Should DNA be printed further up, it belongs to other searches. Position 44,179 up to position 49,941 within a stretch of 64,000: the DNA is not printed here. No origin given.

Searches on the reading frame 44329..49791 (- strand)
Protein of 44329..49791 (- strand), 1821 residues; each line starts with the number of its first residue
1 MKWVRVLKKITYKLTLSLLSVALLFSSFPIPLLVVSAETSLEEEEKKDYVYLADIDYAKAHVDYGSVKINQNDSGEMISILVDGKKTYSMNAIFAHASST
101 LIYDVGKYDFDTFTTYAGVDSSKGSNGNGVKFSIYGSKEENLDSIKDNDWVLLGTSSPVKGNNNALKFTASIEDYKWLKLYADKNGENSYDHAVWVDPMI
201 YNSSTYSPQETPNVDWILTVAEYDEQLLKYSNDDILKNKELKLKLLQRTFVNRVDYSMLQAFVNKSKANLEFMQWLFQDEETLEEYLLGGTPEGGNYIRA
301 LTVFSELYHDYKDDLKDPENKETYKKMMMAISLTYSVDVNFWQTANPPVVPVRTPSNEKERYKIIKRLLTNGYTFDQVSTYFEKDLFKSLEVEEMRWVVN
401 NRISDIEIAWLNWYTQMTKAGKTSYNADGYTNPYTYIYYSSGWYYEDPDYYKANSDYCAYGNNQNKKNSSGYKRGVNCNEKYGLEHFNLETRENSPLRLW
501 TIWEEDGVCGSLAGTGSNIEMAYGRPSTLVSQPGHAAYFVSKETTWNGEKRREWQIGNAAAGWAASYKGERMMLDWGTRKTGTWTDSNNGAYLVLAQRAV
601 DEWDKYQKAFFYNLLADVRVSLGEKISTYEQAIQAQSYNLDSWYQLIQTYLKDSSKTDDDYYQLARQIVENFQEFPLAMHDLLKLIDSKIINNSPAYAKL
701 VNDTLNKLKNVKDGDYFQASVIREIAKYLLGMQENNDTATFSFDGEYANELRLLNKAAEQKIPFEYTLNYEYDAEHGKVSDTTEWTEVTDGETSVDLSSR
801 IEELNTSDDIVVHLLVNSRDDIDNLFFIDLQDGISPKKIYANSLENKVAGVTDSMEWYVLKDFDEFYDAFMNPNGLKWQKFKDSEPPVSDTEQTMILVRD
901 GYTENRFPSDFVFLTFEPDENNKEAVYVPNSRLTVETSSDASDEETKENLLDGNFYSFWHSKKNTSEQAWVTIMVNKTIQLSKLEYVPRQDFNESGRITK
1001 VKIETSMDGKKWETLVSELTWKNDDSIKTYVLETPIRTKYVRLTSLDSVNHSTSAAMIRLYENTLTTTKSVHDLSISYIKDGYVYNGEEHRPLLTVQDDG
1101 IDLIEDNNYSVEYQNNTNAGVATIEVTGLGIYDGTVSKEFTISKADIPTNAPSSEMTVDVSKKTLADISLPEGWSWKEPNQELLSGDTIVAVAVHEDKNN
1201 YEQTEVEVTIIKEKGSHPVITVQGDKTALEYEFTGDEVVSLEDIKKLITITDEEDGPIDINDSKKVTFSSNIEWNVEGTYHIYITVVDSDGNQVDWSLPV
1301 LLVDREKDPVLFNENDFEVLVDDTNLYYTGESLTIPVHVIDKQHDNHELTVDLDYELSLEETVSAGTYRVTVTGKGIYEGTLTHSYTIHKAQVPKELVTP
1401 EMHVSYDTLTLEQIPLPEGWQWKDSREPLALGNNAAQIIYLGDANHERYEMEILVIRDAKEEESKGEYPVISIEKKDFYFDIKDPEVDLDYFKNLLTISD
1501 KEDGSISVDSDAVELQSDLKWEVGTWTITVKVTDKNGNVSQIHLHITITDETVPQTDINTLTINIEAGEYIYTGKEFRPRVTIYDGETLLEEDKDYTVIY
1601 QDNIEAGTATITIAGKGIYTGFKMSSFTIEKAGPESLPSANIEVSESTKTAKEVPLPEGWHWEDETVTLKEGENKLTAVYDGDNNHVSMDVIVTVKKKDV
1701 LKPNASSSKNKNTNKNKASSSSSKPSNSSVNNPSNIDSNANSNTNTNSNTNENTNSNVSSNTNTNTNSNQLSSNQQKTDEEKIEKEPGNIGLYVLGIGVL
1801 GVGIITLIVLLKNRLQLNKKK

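Call 82: search_protein_families(library=pfam, proteins=[window:44329-49791:-], max_evalue=0.001)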
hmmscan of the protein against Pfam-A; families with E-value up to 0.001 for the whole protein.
window:44329-49791:- (1821 aa): 2 families
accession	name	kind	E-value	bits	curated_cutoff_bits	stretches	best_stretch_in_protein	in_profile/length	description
PF00754.31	F5_F8_type_C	-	2e-21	76.8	28.2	1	936-1052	3-119/127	F5/8 type C domain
PF08305.17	NPCBM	-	8.1e-21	74.9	23.9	1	49-199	2-135/137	NPCBM/NEW2 domain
